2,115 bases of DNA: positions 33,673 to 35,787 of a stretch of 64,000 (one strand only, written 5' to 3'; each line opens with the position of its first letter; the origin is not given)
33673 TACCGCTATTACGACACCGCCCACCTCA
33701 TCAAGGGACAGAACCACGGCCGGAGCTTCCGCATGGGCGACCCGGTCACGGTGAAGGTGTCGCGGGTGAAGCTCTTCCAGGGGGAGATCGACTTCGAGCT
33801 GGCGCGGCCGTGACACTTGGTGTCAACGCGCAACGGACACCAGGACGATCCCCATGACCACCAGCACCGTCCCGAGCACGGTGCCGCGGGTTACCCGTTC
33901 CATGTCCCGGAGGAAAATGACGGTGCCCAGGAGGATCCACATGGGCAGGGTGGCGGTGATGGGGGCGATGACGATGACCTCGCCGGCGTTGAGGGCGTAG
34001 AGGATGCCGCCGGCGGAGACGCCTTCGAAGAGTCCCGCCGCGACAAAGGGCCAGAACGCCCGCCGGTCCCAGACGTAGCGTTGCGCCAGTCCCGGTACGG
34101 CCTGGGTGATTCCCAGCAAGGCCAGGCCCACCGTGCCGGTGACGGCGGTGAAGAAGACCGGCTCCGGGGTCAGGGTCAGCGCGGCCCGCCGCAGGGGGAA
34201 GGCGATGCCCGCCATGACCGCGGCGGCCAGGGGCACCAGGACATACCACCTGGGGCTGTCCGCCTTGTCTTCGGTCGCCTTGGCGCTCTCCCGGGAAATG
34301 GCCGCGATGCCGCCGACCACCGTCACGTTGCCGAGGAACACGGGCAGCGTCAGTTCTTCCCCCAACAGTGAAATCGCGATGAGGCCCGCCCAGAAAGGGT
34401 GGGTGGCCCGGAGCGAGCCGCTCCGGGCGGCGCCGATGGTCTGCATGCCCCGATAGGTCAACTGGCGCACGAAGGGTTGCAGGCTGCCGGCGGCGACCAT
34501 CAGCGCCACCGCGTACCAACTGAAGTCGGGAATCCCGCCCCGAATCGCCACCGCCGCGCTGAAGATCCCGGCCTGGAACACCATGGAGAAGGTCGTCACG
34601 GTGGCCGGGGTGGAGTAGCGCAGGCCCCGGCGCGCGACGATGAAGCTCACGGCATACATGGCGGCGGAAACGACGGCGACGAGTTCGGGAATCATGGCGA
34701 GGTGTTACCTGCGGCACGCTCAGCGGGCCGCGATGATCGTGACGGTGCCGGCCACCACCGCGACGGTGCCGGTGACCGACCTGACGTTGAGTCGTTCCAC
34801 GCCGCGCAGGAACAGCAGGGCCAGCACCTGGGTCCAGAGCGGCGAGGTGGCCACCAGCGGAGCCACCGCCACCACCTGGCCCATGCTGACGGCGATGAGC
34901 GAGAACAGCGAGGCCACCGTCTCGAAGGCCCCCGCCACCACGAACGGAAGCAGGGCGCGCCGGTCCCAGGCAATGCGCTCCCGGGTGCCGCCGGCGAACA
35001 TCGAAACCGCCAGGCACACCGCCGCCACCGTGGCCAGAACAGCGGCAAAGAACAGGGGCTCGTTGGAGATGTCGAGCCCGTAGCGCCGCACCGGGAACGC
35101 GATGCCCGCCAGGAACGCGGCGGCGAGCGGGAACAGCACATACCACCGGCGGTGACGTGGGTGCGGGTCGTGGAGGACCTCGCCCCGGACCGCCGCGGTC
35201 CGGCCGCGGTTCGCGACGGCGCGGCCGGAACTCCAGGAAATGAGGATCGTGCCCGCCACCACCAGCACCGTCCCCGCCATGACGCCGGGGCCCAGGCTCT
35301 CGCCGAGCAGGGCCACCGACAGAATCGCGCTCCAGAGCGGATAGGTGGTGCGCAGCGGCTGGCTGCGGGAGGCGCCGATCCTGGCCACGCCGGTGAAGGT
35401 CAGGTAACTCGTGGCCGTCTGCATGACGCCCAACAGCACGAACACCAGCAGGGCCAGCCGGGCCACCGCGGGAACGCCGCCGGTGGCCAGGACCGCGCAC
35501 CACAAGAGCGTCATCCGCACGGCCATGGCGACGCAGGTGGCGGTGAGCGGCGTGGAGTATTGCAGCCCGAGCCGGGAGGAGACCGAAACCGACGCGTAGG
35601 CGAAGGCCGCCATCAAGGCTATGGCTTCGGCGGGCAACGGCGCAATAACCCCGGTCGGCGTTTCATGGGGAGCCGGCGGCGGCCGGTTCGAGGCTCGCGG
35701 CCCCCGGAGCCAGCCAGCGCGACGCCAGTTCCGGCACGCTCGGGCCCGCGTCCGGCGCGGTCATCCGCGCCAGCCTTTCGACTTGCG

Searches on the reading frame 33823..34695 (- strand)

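Call 79: search_protein_families(library=pfam, proteins=[window:33823-34695:-], max_evalue=0.0001)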
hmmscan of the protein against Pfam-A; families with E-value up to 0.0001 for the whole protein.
window:33823-34695:- (290 aa): 2 families
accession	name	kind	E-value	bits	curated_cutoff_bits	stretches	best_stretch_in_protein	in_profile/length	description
PF00892.27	EamA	-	2.3e-25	89.9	28.2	2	4-134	4-134/135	EamA-like transporter family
PF03151.22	TPT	-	2.3e-05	24.4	30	0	28-134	29-136/291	Triose-phosphate Transporter family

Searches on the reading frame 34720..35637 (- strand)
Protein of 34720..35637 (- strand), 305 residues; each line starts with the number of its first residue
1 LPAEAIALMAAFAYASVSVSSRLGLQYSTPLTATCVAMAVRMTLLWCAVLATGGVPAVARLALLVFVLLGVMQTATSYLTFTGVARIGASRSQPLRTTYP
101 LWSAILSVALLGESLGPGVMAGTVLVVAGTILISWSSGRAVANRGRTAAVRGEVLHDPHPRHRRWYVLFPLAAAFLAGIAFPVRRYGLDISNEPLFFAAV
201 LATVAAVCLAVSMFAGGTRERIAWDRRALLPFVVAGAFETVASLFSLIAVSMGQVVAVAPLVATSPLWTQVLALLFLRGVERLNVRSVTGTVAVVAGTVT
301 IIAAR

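Call 79: search_protein_families(library=pfam, proteins=[window:34720-35637:-], max_evalue=0.0001)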
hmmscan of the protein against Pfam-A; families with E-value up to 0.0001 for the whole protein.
window:34720-35637:- (305 aa): 2 families
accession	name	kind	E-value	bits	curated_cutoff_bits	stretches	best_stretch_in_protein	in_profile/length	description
PF00892.27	EamA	-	1.3e-27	97.2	28.2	2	4-134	4-134/135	EamA-like transporter family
PF03151.22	TPT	-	1.7e-07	31.4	30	1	28-134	29-136/291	Triose-phosphate Transporter family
